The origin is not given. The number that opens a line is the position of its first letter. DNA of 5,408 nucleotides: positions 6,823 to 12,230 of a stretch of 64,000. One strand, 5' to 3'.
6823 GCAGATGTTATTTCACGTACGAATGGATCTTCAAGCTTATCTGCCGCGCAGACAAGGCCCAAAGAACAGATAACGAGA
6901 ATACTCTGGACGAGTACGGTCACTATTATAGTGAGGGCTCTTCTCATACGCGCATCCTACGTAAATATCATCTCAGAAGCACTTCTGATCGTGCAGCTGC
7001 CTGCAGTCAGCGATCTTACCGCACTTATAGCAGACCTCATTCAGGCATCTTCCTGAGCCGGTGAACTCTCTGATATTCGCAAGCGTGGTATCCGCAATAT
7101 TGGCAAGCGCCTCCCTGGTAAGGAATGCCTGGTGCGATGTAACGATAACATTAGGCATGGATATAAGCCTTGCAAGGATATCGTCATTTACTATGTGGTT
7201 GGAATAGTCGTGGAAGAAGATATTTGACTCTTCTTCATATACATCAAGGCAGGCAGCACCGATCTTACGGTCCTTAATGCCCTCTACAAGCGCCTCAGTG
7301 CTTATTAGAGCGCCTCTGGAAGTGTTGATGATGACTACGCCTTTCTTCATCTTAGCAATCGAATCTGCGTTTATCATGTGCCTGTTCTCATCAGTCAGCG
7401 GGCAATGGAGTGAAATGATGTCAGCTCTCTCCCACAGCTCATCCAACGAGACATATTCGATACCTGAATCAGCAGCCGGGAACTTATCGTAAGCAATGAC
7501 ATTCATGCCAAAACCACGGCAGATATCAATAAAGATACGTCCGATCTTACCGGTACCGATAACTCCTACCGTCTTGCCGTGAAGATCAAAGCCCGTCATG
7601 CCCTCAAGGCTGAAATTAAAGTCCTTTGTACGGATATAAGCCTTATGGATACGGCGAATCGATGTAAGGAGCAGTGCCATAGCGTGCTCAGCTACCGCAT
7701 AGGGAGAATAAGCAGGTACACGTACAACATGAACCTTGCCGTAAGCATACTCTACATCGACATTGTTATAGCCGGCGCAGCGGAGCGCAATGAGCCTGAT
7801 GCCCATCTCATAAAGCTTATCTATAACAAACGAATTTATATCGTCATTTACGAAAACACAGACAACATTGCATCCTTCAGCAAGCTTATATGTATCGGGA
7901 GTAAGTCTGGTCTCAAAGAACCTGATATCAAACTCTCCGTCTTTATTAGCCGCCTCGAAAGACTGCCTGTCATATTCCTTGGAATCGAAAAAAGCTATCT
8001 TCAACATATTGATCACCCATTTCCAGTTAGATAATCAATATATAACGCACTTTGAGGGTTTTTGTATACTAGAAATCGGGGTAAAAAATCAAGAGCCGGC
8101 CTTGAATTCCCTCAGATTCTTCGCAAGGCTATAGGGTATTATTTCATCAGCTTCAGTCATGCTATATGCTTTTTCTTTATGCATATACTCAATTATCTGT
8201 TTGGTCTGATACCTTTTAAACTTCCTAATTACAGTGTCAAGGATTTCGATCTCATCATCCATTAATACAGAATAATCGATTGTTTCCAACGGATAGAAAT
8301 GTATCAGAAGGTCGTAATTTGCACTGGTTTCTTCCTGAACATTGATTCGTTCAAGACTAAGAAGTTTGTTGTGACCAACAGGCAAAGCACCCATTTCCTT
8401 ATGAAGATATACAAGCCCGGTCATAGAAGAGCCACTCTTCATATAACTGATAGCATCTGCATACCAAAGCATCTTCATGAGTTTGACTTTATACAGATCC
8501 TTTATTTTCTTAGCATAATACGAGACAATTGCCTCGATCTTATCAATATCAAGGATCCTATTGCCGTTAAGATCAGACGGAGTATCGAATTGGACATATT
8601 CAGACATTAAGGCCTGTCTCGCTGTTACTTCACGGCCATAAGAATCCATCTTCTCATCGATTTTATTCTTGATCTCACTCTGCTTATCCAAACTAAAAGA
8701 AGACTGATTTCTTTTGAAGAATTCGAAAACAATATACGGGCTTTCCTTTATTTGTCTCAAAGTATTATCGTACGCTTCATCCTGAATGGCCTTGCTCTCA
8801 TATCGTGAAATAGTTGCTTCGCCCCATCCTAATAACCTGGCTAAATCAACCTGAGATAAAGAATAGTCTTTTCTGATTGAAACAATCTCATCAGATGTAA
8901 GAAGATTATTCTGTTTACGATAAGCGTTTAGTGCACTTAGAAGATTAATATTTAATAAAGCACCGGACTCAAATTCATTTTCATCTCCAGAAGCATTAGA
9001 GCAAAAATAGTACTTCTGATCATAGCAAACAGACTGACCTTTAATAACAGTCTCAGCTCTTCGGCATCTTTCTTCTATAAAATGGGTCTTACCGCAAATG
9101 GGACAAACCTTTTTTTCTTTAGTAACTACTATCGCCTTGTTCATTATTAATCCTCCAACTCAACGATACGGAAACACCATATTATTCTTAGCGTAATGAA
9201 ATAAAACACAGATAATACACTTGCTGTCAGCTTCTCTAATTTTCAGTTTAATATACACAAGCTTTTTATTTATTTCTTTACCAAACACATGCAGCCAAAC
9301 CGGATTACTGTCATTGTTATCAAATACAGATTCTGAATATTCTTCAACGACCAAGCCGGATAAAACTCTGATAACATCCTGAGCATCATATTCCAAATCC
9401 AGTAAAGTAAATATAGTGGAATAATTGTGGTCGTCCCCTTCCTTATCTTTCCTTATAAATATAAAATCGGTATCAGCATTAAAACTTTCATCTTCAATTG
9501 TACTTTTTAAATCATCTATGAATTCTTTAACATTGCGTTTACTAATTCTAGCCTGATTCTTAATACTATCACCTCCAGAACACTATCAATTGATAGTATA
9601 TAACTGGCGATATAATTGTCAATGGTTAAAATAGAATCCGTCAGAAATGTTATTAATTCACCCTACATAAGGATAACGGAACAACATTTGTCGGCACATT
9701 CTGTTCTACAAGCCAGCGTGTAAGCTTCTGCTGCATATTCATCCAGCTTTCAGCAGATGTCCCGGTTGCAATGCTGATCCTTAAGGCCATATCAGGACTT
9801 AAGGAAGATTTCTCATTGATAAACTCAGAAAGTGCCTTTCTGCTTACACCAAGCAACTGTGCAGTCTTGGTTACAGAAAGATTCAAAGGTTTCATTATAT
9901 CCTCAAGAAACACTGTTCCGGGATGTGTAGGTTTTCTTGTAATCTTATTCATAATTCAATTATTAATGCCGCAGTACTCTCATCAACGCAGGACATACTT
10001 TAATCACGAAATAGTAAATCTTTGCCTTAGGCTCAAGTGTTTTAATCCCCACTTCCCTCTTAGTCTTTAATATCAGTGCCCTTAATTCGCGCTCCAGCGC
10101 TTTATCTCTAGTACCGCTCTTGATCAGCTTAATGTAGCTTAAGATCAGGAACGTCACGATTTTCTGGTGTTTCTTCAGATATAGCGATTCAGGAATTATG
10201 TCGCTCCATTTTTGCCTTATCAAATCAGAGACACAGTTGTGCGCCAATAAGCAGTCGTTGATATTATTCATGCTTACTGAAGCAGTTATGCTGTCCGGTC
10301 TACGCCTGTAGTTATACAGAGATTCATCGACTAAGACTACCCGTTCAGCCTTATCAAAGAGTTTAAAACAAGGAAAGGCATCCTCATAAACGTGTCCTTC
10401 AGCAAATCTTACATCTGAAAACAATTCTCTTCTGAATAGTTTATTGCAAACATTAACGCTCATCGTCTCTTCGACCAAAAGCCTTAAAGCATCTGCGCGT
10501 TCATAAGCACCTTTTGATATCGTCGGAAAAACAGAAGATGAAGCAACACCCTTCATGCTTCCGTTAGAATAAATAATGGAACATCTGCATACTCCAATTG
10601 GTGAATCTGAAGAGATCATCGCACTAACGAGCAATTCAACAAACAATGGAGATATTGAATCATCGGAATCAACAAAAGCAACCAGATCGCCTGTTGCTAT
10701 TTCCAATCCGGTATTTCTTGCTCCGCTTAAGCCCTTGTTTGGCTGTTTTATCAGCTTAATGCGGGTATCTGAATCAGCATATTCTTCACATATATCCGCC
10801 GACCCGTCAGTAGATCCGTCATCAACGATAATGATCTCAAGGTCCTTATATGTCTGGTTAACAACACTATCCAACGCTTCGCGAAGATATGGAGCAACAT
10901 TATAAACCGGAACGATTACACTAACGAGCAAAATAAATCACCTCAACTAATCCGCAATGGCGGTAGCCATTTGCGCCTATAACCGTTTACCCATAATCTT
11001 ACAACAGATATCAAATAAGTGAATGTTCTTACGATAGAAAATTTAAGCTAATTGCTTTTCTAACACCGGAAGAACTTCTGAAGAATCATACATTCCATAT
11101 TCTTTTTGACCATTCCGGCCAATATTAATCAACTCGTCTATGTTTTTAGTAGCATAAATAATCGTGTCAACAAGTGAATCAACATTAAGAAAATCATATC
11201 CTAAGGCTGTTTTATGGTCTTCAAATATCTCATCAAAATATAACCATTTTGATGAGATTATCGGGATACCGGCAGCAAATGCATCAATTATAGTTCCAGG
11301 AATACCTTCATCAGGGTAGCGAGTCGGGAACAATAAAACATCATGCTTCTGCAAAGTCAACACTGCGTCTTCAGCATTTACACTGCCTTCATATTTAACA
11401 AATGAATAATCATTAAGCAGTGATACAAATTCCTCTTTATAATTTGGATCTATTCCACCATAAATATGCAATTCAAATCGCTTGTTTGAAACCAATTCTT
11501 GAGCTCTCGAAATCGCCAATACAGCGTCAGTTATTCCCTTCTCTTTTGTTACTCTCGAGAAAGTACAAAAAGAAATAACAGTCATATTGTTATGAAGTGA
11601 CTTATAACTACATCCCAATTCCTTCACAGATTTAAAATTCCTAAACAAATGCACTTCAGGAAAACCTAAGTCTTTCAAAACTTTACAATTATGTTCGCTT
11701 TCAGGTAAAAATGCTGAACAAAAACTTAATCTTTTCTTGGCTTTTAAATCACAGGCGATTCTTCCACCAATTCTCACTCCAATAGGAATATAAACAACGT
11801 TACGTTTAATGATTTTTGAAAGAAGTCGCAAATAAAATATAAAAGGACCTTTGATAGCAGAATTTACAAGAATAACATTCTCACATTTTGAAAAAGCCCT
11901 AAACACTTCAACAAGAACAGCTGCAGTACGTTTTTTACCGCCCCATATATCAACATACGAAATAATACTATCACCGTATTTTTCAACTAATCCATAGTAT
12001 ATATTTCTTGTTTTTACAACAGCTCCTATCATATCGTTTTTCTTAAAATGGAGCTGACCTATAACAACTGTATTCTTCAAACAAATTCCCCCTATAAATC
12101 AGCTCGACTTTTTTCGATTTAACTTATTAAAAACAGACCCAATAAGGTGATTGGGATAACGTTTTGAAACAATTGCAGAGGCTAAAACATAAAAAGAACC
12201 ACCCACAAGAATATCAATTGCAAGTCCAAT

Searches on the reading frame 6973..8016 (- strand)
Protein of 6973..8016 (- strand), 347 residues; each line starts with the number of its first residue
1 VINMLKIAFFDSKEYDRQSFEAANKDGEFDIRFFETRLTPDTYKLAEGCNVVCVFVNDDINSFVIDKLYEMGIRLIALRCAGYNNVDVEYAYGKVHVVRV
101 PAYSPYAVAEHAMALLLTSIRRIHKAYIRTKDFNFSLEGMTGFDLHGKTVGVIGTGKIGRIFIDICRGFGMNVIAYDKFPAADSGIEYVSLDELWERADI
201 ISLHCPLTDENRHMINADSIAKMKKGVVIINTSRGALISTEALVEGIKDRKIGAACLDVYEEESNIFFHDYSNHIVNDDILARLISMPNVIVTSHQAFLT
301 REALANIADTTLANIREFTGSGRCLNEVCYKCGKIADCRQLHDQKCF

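Call 66: search_protein_families(library=pfam, proteins=[window:6973-8016:-], max_evalue=0.00001)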
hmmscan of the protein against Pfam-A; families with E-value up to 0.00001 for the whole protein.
window:6973-8016:- (347 aa): 2 families
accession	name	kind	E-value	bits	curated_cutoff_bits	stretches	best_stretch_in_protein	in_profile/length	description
PF02826.25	2-Hacid_dh_C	-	1.2e-54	184.8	25.1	1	113-297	1-178/178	D-isomer specific 2-hydroxyacid dehydrogenase, NAD binding domain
PF00389.36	2-Hacid_dh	-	3.6e-28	98.3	24.6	1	7-328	1-133/134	D-isomer specific 2-hydroxyacid dehydrogenase, catalytic domain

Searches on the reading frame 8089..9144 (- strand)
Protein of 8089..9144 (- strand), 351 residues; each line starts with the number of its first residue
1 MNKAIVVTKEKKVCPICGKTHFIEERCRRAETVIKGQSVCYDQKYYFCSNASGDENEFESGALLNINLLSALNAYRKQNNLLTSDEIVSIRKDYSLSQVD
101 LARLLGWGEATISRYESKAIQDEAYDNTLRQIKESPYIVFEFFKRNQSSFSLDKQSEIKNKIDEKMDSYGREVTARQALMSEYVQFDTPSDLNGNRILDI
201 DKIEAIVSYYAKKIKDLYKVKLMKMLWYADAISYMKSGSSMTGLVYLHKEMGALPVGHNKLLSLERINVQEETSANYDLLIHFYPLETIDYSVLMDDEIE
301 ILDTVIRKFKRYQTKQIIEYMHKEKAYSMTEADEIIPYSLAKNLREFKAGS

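Call 66: search_protein_families(library=pfam, proteins=[window:8089-9144:-], max_evalue=0.00001)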
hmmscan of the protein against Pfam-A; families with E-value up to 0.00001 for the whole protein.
window:8089-9144:- (351 aa): 2 families
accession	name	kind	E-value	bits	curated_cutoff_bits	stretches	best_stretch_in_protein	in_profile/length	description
PF13274.11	SocA_Panacea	-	8.9e-19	68.9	25.7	1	222-327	1-112/113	Antitoxin SocA-like, Panacea domain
PF15731.11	MqsA_antitoxin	-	2.9e-07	31.1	30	1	14-121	3-108/131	Antitoxin component of bacterial toxin-antitoxin system, MqsA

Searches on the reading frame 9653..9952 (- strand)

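Call 78: search_protein_families(library=pfam, proteins=[window:9653-9952:-], max_evalue=0.01)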
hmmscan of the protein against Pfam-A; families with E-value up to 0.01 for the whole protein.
window:9653-9952:- (99 aa): 3 families
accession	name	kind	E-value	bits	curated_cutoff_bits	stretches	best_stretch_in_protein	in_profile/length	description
PF01381.28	HTH_3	-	2.1e-08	34.5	23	1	17-68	2-53/55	Helix-turn-helix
PF15943.11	YdaS_toxin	-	6.6e-05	23.1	30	1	28-64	12-48/65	Bacterial toxin YdaS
PF12844.13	HTH_19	-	0.0057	17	30.2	1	21-66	9-54/64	Helix-turn-helix domain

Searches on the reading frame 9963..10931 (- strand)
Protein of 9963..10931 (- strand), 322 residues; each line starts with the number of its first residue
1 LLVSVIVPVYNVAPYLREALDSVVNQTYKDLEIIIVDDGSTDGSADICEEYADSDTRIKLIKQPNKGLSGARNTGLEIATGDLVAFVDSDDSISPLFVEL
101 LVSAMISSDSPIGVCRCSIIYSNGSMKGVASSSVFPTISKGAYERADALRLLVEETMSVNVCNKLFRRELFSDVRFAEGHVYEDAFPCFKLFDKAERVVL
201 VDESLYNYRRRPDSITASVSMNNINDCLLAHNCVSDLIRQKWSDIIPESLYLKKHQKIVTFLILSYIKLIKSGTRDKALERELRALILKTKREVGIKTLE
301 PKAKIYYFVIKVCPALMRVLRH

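Call 66: search_protein_families(library=pfam, proteins=[window:9963-10931:-], max_evalue=0.00001)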
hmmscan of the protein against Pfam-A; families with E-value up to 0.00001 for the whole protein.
window:9963-10931:- (322 aa): 4 families
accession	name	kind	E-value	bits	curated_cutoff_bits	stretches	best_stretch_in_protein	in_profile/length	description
PF00535.33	Glycos_transf_2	-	3.8e-41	141.2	23.3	1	4-173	1-166/168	Glycosyl transferase family 2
PF13641.12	Glyco_tranf_2_3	-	2.1e-13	51.3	27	1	3-191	3-194/230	Glycosyltransferase like family 2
PF10111.15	Glyco_tranf_2_2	-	1.1e-10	41.9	27.3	1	4-101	1-102/276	Glycosyltransferase like family 2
PF13632.12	Glyco_trans_2_3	-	5.7e-06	26.7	27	1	84-217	2-131/198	Glycosyl transferase family group 2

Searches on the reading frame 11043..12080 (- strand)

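Call 66: search_protein_families(library=pfam, proteins=[window:11043-12080:-], max_evalue=0.00001)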
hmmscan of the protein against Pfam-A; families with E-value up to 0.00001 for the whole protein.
window:11043-12080:- (345 aa): 3 families
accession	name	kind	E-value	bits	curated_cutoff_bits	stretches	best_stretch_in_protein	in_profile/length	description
PF00534.26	Glycos_transf_1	-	5e-16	59.1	26.4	1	170-326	17-171/172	Glycosyl transferases group 1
PF13692.12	Glyco_trans_1_4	-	4.6e-13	50.1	27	1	172-310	5-139/142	Glycosyl transferases group 1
PF13524.12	Glyco_trans_1_2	-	1.3e-07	32.1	25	1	199-326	12-127/144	Glycosyl transferase-like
